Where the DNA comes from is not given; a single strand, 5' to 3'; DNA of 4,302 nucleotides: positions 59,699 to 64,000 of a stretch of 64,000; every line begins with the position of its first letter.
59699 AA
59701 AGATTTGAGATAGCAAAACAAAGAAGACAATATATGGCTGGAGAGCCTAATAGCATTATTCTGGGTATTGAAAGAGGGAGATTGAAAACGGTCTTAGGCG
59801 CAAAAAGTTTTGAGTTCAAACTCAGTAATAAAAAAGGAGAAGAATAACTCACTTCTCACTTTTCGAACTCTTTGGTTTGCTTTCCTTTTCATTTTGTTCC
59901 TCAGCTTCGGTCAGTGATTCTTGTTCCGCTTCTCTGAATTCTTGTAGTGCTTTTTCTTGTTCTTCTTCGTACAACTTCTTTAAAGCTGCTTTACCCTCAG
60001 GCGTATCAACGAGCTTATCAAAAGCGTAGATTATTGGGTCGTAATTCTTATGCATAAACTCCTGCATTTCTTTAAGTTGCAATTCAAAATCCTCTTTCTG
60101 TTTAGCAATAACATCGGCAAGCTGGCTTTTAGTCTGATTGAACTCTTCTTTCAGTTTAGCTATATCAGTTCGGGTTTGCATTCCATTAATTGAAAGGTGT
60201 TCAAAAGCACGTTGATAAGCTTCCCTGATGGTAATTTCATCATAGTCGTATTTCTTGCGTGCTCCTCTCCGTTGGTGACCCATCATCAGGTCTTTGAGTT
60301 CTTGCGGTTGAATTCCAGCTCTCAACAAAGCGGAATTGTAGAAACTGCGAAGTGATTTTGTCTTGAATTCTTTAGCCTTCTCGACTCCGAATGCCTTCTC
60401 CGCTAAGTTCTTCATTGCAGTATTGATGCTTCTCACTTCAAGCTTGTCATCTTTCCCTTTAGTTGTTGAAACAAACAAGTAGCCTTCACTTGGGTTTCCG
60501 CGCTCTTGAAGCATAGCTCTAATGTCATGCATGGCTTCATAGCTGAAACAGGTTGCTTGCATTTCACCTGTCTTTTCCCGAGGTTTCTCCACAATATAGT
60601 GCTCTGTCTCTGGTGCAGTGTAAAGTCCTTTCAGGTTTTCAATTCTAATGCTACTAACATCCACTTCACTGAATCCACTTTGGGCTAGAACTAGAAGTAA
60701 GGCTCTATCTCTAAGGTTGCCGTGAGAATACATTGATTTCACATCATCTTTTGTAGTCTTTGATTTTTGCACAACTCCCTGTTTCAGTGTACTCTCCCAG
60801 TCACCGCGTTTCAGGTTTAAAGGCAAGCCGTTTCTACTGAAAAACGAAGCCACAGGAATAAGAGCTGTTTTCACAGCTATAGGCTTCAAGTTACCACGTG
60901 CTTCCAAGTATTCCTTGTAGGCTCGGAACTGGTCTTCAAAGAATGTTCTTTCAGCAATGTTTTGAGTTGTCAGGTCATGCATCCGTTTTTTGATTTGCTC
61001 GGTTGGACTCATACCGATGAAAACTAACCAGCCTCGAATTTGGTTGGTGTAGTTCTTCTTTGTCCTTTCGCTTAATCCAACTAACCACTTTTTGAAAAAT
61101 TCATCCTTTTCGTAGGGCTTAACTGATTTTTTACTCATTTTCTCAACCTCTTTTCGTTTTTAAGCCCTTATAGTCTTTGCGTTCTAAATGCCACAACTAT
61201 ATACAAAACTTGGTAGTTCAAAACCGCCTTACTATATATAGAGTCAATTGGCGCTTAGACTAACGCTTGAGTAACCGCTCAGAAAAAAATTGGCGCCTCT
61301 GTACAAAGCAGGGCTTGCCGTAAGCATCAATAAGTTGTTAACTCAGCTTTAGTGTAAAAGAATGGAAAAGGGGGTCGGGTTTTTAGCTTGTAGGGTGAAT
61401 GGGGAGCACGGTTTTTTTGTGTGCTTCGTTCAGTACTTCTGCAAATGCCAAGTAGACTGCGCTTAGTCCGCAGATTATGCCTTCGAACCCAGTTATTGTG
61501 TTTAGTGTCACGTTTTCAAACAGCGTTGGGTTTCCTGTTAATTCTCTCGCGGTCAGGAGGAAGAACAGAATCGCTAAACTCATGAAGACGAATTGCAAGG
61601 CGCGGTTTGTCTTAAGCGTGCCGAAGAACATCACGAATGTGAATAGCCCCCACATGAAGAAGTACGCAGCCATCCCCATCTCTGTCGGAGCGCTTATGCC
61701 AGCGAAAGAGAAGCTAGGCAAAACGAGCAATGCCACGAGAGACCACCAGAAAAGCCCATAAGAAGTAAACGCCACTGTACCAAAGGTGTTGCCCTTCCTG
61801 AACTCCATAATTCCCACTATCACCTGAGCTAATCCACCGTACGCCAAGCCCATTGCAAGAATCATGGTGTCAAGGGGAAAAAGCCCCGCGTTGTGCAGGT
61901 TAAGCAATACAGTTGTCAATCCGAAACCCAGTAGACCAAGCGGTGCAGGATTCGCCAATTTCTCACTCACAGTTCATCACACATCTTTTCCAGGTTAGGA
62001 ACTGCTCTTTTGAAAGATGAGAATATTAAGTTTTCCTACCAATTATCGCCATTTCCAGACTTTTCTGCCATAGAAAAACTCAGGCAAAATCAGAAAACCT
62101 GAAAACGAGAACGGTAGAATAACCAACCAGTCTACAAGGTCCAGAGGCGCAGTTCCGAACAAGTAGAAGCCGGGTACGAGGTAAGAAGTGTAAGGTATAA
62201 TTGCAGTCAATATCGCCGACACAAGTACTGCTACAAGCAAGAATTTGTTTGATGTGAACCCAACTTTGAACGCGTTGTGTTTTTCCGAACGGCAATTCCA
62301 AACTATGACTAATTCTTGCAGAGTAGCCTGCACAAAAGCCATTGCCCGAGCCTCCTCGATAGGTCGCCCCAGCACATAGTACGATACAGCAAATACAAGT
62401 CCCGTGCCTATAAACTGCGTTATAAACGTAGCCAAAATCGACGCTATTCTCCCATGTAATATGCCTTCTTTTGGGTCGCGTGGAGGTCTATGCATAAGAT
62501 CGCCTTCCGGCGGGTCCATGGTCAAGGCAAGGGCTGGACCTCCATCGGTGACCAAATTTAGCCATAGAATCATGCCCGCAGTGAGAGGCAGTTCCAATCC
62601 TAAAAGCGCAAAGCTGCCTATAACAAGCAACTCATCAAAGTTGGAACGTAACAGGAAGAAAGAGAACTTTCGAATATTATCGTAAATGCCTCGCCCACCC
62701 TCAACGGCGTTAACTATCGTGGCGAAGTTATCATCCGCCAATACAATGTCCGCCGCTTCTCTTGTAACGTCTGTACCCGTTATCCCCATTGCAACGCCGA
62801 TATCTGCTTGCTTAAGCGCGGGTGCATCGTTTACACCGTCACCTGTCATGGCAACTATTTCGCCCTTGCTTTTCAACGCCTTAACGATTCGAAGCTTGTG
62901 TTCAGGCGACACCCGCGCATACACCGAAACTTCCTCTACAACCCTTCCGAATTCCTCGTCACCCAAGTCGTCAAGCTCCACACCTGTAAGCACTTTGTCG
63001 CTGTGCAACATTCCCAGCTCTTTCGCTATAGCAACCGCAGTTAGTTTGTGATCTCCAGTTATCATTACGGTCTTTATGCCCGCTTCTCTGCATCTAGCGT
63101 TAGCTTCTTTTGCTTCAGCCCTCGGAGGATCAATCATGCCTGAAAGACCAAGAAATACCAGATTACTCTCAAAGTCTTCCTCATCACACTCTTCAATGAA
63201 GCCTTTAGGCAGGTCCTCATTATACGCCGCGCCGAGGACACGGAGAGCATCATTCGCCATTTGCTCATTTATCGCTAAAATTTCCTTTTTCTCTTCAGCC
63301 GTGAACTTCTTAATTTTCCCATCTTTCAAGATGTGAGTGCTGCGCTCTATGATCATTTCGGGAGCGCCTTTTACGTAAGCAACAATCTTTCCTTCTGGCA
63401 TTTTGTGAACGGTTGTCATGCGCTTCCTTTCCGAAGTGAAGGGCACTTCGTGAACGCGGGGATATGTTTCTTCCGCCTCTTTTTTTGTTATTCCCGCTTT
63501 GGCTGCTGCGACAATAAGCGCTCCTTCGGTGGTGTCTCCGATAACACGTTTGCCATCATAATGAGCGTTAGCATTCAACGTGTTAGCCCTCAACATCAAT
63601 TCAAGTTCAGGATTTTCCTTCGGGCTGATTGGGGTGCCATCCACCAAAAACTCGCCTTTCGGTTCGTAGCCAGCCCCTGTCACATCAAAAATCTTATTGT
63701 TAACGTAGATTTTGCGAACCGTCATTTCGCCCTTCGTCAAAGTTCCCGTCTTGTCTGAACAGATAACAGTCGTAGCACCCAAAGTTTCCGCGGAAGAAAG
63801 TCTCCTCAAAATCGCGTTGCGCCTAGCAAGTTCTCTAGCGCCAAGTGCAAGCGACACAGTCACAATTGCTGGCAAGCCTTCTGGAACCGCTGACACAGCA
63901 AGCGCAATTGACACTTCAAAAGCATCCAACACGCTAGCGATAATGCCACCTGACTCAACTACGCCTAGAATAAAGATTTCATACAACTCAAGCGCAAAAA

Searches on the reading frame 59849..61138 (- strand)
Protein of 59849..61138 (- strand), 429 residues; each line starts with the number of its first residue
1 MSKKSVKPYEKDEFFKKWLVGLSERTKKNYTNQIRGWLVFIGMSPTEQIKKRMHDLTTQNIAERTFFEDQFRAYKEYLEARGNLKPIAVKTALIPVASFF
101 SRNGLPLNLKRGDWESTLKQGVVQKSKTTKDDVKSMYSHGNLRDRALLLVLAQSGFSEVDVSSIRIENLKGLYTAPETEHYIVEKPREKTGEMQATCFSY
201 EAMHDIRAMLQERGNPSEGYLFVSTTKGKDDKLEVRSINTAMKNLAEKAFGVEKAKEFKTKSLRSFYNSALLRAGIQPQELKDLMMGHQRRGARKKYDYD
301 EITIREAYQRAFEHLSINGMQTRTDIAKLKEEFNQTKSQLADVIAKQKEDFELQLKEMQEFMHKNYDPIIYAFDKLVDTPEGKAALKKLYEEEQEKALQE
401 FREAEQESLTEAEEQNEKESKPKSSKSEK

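Call 48: search_protein_families(library=pfam, proteins=[window:59849-61138:-], max_evalue=0.001)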
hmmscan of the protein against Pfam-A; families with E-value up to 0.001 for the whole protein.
window:59849-61138:- (429 aa): 1 family
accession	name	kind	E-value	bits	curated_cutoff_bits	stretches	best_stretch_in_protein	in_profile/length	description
PF00589.27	Phage_integrase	-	1.5e-09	38.3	27.1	1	129-291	4-159/172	Phage integrase family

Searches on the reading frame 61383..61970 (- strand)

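Call 48: search_protein_families(library=pfam, proteins=[window:61383-61970:-], max_evalue=0.001)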
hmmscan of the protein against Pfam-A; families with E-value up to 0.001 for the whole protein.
window:61383-61970:- (195 aa): 1 family
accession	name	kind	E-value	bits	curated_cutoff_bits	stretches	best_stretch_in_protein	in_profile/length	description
PF01184.24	Gpr1_Fun34_YaaH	-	1.2e-39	136.5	25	1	2-190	14-201/207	GPR1/FUN34/yaaH family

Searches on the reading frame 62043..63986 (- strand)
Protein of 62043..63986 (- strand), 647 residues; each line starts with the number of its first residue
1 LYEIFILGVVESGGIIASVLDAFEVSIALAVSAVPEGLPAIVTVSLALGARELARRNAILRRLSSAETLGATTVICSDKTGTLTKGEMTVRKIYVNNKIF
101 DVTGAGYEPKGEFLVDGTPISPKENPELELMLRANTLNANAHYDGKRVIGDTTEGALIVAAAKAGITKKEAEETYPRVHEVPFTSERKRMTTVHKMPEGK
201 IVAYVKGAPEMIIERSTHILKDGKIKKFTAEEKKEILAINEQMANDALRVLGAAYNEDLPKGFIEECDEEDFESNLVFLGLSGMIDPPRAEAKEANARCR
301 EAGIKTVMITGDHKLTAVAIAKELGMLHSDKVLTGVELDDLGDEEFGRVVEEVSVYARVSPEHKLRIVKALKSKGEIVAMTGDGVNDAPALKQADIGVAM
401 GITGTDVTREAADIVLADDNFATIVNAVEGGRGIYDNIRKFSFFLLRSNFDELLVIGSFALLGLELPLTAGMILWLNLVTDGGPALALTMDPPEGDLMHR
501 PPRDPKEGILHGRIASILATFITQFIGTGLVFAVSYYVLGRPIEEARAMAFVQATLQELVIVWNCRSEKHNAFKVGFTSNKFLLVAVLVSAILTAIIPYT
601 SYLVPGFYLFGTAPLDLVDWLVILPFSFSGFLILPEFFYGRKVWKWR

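Call 48: search_protein_families(library=pfam, proteins=[window:62043-63986:-], max_evalue=0.001)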
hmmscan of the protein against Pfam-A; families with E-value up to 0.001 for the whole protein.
window:62043-63986:- (647 aa): 6 families
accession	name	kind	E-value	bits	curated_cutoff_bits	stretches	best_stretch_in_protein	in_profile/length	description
PF00689.26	Cation_ATPase_C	-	4.3e-41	141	27.3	1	465-633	1-168/175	Cation transporting ATPase, C-terminus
PF13246.12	Cation_ATPase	-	1.8e-25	89.2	21.7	1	137-219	8-91/91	Cation transport ATPase (P-type)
PF00702.32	Hydrolase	-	1.3e-21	78.3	26.4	1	74-395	3-191/191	haloacid dehalogenase-like hydrolase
PF12710.13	HAD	-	2.1e-06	28.8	27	1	284-392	85-189/189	haloacid dehalogenase-like hydrolase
PF00122.25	E1-E2_ATPase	-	1.6e-05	25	28.1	1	16-56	145-181/181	E1-E2 ATPase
PF08282.18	Hydrolase_3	-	8.3e-05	22.9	20.9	1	367-426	195-253/255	haloacid dehalogenase-like hydrolase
